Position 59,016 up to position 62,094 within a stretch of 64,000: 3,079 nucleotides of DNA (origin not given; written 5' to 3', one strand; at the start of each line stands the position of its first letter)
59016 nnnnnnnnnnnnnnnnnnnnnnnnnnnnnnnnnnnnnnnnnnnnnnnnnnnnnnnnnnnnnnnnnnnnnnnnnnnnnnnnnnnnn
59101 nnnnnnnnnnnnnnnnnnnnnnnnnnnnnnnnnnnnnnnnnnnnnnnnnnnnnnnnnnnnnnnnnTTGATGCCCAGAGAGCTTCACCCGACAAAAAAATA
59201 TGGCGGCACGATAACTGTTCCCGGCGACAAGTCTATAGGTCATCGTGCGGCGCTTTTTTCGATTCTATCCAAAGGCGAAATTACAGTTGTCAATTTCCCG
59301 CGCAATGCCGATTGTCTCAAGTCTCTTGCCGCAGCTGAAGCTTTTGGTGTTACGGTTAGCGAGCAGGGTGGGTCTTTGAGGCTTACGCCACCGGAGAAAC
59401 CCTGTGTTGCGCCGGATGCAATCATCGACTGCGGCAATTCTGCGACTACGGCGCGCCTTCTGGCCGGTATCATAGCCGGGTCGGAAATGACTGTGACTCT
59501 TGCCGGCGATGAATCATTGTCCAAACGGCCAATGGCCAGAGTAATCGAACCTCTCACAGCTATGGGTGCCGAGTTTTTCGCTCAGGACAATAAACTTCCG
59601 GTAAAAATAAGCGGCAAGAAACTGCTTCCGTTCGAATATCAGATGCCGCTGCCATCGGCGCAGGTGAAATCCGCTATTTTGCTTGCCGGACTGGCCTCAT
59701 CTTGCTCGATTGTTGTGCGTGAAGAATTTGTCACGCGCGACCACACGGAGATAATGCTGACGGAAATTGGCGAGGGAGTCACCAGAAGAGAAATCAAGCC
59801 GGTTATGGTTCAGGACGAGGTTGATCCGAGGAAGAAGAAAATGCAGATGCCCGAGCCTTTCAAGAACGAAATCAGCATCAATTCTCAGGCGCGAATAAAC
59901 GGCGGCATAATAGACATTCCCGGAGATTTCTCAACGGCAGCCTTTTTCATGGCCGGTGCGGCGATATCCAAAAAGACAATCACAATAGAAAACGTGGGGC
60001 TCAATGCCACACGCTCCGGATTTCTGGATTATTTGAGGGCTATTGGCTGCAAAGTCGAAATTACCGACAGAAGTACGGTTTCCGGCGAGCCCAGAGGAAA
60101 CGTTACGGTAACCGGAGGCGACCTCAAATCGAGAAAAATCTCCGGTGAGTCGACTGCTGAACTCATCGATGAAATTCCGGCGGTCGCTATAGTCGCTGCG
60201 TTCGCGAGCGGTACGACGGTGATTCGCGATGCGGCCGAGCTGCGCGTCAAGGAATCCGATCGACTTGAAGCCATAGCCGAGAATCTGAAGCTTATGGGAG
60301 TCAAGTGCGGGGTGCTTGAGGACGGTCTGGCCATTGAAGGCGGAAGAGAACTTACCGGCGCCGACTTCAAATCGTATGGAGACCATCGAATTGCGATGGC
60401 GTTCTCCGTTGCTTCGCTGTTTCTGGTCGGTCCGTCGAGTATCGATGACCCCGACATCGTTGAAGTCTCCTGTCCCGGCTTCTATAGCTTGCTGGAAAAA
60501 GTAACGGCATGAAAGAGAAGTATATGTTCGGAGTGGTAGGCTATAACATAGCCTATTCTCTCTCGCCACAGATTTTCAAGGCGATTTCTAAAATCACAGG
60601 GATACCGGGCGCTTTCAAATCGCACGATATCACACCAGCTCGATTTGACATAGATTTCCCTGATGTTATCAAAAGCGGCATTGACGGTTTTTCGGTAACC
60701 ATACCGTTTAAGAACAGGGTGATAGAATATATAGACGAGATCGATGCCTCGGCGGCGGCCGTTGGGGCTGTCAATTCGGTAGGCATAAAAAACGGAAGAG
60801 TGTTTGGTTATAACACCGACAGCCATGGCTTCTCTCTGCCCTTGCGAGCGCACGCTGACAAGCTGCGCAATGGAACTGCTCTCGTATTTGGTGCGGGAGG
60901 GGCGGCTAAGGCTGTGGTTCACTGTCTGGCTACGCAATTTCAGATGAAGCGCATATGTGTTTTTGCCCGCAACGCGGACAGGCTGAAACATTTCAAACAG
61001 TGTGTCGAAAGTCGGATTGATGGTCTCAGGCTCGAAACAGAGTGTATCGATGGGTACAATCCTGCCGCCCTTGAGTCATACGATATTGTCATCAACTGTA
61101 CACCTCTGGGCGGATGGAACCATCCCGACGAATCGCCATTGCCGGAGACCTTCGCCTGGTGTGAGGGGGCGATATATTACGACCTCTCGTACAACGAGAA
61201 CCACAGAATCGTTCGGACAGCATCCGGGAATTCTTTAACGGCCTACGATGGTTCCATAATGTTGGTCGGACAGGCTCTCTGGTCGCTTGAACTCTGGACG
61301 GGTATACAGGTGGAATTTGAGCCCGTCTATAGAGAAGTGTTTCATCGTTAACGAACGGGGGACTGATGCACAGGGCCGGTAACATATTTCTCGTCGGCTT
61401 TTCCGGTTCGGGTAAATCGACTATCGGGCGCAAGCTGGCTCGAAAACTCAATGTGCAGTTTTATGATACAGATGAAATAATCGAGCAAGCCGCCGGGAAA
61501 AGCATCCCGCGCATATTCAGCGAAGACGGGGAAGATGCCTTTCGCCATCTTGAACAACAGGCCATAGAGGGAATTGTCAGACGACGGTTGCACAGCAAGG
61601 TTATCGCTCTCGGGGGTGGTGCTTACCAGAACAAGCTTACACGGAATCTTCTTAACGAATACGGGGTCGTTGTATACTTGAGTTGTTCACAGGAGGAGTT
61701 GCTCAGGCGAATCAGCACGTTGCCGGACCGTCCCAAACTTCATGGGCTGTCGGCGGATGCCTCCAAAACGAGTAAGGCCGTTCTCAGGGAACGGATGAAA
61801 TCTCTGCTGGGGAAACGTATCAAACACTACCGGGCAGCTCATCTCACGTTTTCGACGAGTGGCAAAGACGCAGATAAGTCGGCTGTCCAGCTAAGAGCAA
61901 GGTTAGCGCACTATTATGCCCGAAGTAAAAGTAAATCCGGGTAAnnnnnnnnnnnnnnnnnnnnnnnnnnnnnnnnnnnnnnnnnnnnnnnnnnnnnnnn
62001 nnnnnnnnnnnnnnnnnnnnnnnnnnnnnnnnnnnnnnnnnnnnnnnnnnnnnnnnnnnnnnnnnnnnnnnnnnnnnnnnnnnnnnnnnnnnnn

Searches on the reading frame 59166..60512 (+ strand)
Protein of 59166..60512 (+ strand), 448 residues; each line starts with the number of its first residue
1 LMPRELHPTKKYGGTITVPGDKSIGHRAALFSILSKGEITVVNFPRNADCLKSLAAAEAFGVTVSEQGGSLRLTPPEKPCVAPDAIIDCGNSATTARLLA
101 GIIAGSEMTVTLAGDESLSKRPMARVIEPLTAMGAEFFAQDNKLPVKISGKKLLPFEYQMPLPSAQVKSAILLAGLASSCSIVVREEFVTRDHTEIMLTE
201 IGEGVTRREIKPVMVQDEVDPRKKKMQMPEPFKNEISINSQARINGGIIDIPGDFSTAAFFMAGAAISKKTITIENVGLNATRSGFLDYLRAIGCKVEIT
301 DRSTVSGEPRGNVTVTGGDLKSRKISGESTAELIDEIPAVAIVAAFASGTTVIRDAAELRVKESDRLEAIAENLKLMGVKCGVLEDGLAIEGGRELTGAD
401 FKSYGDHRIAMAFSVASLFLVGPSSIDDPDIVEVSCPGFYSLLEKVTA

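Call 24: search_protein_families(library=pfam, proteins=[window:59166-60512:+], max_evalue=0.0001)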
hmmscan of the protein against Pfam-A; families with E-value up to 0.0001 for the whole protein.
window:59166-60512:+ (448 aa): 1 family
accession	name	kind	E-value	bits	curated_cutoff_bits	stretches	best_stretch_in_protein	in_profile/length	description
PF00275.25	EPSP_synthase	-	1.1e-98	331.1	22.8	2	233-440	214-414/417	EPSP synthase (3-phosphoshikimate 1-carboxyvinyltransferase)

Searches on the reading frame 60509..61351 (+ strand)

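Call 24: search_protein_families(library=pfam, proteins=[window:60509-61351:+], max_evalue=0.0001)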
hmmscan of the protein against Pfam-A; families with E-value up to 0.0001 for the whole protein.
window:60509-61351:+ (280 aa): 4 families
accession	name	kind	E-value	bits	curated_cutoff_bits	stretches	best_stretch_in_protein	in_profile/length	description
PF08501.16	Shikimate_dh_N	-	5.7e-21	75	27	1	9-91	1-83/83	Shikimate dehydrogenase substrate binding domain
PF03435.24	Sacchrp_dh_NADP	-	4.2e-07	30.8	25.1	1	125-199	2-77/129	Saccharopine dehydrogenase NADP binding domain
PF18317.6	SDH_C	-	1.7e-06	28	25.8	1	251-277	4-30/31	Shikimate 5'-dehydrogenase C-terminal domain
PF01488.26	Shikimate_DH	-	4.5e-05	24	24.3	1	116-198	7-83/138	Shikimate / quinate 5-dehydrogenase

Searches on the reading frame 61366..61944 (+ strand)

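Call 24: search_protein_families(library=pfam, proteins=[window:61366-61944:+], max_evalue=0.0001)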
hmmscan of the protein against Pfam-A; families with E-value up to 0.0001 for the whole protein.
window:61366-61944:+ (192 aa): 6 families
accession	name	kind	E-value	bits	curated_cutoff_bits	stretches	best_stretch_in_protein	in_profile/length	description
PF01202.28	SKI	-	1.9e-40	139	22.1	1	14-176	2-154/159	Shikimate kinase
PF13238.12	AAA_18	-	6.7e-10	40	29.4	1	7-121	1-113/128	AAA domain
PF13671.12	AAA_33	-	1.4e-08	35.6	27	1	7-117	2-116/143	AAA domain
PF13207.12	AAA_17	-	1.9e-07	31.9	27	1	10-116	1-119/136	AAA domain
PF13189.12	Cytidylate_kin2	-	2.5e-07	31.5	28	1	13-84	8-71/176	Cytidylate kinase-like family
PF13401.12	AAA_22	-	2.7e-05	24.9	27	0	3-72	4-33/130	AAA domain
